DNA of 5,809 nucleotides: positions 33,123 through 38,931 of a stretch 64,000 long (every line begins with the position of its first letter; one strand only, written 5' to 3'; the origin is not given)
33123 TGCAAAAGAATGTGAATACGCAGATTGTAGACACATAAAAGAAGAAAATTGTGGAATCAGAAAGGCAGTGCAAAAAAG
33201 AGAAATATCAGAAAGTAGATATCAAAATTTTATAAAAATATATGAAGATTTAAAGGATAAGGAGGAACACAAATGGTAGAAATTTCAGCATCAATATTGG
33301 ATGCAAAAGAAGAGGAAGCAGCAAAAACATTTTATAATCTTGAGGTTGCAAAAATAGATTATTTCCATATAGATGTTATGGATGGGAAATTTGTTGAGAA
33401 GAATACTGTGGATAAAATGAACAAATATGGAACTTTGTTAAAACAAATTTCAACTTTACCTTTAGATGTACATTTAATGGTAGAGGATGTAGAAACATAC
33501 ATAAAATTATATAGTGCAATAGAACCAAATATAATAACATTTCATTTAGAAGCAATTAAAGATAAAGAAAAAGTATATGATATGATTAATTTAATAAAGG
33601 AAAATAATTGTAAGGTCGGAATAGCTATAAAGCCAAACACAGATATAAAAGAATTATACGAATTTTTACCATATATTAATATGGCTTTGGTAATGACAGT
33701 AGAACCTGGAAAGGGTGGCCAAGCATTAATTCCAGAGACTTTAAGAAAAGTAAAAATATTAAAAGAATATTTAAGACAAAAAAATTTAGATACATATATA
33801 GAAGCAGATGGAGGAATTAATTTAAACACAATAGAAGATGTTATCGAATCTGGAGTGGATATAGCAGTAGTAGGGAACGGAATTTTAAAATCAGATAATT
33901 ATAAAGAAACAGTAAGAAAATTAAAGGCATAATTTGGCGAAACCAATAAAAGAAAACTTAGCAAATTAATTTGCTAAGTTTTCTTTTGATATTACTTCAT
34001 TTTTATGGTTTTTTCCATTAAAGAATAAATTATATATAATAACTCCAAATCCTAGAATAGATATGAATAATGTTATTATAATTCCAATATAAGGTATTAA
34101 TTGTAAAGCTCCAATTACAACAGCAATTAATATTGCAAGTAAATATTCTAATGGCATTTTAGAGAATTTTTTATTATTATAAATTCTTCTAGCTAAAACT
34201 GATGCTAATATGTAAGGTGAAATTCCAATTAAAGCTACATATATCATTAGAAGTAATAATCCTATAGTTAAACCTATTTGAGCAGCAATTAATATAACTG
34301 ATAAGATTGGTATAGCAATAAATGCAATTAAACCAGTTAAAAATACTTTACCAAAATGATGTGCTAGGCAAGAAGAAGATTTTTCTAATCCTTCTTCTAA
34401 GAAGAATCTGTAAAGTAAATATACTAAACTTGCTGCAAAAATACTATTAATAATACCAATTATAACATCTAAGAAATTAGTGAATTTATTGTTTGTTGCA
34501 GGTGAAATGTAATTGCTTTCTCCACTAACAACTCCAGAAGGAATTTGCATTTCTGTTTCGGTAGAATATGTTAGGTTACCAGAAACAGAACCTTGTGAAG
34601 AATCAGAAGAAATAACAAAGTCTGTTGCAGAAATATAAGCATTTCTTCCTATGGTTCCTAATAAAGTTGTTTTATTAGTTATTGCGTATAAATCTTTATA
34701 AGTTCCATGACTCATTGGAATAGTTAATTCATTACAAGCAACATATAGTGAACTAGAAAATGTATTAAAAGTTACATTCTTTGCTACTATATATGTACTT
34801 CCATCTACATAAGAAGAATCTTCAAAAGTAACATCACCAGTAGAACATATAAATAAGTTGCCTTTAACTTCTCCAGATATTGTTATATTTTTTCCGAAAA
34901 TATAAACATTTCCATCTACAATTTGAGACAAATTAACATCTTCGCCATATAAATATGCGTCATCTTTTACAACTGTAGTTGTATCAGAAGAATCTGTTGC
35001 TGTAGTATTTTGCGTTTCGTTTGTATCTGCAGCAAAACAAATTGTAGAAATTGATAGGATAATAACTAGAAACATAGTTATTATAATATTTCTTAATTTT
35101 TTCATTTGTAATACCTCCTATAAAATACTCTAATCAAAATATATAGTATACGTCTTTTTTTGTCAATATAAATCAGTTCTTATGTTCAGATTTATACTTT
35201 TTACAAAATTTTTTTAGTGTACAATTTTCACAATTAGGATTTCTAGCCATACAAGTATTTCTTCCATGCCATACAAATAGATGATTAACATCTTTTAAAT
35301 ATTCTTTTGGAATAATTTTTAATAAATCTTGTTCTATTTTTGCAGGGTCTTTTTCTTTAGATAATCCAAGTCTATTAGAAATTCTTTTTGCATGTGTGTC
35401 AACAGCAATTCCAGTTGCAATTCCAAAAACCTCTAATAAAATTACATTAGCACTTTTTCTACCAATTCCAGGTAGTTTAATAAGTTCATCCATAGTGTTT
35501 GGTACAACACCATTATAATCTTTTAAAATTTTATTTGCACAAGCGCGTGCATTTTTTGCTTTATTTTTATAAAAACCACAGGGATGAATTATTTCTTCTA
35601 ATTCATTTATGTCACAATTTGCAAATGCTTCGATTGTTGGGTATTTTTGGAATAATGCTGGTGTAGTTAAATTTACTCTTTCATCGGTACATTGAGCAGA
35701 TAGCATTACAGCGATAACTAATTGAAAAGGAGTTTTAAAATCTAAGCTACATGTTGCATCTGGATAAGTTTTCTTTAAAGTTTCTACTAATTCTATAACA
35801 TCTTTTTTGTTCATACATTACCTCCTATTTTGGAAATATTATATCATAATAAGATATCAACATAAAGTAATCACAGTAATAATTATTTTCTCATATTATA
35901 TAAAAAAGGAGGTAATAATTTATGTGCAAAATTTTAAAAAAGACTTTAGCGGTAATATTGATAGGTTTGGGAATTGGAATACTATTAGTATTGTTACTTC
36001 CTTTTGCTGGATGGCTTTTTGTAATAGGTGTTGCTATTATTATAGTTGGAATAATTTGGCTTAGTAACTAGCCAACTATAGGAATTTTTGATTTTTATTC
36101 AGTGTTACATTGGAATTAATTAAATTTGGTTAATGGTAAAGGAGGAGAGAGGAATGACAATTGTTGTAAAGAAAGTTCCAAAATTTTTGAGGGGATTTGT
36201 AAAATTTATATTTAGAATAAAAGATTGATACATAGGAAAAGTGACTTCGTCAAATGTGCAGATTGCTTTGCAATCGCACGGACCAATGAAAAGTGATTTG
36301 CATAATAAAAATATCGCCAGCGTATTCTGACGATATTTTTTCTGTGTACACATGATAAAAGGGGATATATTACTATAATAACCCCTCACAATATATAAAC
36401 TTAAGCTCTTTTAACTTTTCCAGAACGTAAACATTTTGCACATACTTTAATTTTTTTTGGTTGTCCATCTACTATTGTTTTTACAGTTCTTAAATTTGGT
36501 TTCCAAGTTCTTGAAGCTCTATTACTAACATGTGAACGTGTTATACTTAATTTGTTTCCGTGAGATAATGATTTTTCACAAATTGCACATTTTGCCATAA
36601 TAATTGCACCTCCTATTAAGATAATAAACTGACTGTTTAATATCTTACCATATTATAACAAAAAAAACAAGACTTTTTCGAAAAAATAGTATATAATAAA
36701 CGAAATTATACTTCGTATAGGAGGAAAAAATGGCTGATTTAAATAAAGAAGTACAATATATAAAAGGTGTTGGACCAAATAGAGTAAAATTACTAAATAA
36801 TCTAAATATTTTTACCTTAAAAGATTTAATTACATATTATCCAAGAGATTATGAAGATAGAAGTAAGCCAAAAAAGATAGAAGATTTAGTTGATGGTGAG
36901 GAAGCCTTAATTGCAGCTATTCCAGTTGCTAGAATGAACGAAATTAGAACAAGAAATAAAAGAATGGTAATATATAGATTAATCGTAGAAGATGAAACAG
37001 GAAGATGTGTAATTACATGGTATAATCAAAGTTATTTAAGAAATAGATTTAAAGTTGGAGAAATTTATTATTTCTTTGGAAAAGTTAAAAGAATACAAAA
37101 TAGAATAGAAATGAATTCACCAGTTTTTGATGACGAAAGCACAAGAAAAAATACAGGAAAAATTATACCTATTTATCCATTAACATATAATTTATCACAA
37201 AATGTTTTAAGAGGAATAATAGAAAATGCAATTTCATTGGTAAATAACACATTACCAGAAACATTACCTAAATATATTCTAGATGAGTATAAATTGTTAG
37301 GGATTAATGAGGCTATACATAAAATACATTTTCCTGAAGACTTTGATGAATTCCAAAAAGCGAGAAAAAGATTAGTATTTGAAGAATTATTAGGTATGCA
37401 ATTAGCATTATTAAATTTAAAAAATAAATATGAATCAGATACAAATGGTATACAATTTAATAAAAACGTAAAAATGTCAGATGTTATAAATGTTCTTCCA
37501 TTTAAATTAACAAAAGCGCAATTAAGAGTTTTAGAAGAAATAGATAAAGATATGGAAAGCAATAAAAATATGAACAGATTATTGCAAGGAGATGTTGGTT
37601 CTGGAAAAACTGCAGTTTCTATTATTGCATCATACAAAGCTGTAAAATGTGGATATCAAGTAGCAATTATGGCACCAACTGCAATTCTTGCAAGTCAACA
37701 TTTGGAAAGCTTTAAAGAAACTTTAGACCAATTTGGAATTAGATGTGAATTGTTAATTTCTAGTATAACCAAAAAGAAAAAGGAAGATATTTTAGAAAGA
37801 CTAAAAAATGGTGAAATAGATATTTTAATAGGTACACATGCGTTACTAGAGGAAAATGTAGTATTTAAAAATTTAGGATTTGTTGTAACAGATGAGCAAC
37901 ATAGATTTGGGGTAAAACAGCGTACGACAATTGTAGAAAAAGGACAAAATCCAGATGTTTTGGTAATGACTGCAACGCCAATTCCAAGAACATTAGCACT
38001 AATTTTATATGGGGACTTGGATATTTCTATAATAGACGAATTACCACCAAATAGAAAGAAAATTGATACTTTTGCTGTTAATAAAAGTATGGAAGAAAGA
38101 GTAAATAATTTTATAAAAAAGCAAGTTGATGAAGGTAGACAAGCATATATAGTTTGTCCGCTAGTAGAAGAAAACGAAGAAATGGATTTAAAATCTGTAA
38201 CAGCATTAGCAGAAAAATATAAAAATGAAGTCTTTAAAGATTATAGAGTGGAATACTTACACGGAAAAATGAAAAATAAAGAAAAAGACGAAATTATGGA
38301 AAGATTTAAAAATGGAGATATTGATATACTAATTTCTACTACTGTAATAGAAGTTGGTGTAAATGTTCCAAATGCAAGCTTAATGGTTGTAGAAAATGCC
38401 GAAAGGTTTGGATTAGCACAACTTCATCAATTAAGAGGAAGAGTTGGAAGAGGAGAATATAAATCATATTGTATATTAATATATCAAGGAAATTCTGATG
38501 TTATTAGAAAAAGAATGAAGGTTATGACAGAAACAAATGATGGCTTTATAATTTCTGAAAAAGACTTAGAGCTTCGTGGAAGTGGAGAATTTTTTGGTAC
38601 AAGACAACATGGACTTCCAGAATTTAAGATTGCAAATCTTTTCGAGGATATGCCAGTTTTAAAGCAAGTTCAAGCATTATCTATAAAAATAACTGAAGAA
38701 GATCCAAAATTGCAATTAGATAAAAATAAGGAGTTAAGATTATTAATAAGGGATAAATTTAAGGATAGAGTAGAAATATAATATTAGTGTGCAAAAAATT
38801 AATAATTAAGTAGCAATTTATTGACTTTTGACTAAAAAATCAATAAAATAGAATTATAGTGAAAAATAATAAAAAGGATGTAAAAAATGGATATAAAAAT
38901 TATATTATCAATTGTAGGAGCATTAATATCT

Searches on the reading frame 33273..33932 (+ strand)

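Call 30: search_protein_families(library=ncbifam, max_evalue=1e-12, proteins=[window:33273-33932:+])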
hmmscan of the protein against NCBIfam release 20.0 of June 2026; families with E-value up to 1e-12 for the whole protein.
window:33273-33932:+ (219 aa): 5 families
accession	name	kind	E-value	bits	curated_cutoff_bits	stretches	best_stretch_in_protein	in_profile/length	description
NF004076.0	PRK05581.1-4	subfamily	5.4e-64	215.5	165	1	2-217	5-215/221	ribulose-phosphate 3-epimerase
TIGR01163.1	rpe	equivalog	2e-54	184.2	212.6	1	4-218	2-211/211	ribulose-phosphate 3-epimerase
NF007266.0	PRK09722.1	equivalog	7.2e-43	146.7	271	1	26-205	26-201/230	D-allulose 6-phosphate 3-epimerase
NF005986.0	PRK08091.1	equivalog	3e-22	79.7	264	1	3-218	14-224/229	ribulose-phosphate 3-epimerase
NF005944.0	PRK08005.1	equivalog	8.5e-20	70.9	376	1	11-217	10-207/210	ribulose-phosphate 3 epimerase family protein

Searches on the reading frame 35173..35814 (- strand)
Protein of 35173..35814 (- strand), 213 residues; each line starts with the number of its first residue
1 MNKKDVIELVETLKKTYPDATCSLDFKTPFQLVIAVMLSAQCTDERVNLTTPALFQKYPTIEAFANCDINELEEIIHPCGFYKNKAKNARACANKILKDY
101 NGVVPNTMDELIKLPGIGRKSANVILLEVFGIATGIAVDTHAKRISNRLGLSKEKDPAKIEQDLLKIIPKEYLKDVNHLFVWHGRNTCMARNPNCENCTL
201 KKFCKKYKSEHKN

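Call 30: search_protein_families(library=ncbifam, max_evalue=1e-12, proteins=[window:35173-35814:-])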
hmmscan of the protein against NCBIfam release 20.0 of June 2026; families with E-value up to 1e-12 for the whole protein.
window:35173-35814:- (213 aa): 6 families
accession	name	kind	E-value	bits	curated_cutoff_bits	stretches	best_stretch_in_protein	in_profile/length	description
TIGR01083.1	nth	equivalog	4.8e-75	251.4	211.7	1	4-195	2-192/192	endonuclease III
NF007978.0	PRK10702.1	equivalog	1.4e-47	162.1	405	1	1-208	1-206/211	endonuclease III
TIGR01084.1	mutY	equivalog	3.3e-22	79.3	286.5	1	29-211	28-213/277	A/G-specific adenine glycosylase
NF008132.0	PRK10880.1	equivalog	8.1e-16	58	427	1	27-208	29-213/351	A/G-specific adenine glycosylase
NF053634.1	MonDNAglycDR2438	equivalog_domain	7.2e-14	51.9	400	1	105-209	104-209/219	monofunctional DNA glycosylase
NF010488.0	PRK13910.1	equivalog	2e-13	50.4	471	1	53-206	18-169/290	adenine-specific DNA glycosylase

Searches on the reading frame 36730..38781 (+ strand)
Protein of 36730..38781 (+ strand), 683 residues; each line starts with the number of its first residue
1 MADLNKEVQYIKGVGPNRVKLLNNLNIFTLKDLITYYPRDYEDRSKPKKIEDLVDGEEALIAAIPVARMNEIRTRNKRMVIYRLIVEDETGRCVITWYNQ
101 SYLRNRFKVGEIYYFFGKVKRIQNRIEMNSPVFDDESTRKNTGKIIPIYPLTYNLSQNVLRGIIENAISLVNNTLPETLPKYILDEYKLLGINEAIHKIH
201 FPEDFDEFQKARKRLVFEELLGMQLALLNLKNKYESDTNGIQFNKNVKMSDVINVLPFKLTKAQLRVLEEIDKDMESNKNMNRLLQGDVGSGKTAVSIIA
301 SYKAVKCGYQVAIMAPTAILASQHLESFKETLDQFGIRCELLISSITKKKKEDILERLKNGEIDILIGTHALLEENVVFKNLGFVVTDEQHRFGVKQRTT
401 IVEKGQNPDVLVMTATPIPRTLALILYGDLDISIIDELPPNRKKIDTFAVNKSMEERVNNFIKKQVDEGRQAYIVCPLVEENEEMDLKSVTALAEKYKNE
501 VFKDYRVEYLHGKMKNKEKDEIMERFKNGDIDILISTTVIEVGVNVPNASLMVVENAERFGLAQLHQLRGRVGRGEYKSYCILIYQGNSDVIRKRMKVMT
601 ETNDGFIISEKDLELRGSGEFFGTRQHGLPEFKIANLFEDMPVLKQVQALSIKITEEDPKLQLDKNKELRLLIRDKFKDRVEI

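Call 30: search_protein_families(library=ncbifam, max_evalue=1e-12, proteins=[window:36730-38781:+])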
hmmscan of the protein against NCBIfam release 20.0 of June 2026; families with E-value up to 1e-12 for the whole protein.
window:36730-38781:+ (683 aa): 23 families
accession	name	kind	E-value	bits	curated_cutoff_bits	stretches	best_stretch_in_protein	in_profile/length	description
NF008165.0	PRK10917.1-3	equivalog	1.3e-273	909.7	711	1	2-680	4-685/692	ATP-dependent DNA helicase RecG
NF008168.0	PRK10917.2-2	equivalog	7e-271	901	718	1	3-682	108-790/795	ATP-dependent DNA helicase RecG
NF008170.0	PRK10917.2-4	equivalog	2.3e-227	756.8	975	1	3-677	128-816/826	ATP-dependent DNA helicase RecG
TIGR00643.1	recG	equivalog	8.1e-227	754.9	659.4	1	25-649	1-627/629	ATP-dependent DNA helicase RecG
NF008163.0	PRK10917.1-1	equivalog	6.5e-205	682.4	796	1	6-660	9-673/692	ATP-dependent DNA helicase RecG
NF008164.0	PRK10917.1-2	equivalog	7.1e-196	652.6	785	1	4-674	11-690/704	ATP-dependent DNA helicase RecG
NF008166.0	PRK10917.1-4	equivalog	2.1e-179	598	864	1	20-661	25-687/705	ATP-dependent DNA helicase RecG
NF008167.0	PRK10917.2-1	equivalog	3.7e-165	551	995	1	20-671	19-727/744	ATP-dependent DNA helicase RecG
TIGR00580.2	mfd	equivalog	6.1e-122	408.8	800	1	207-628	382-798/907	transcription-repair coupling factor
NF008169.0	PRK10917.2-3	equivalog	2.3e-105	353.5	555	1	18-649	7-601/610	ATP-dependent DNA helicase RecG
NF007966.0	PRK10689.1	equivalog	5e-82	276.2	1329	1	222-629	563-966/1148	transcription-repair coupling factor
NF004070.0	PRK05580.2-2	equivalog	1.3e-21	76.5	921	1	256-405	193-337/729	primosomal protein N'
TIGR00595.1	priA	equivalog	2e-21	76.1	230.35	1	284-400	1-112/509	replication restart helicase PriA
NF004071.0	PRK05580.2-3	equivalog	8.8e-21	73.5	1105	1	257-404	199-341/735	primosomal protein N'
NF004072.0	PRK05580.2-4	equivalog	2.6e-20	72.3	1030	1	276-406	133-258/648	primosomal protein N'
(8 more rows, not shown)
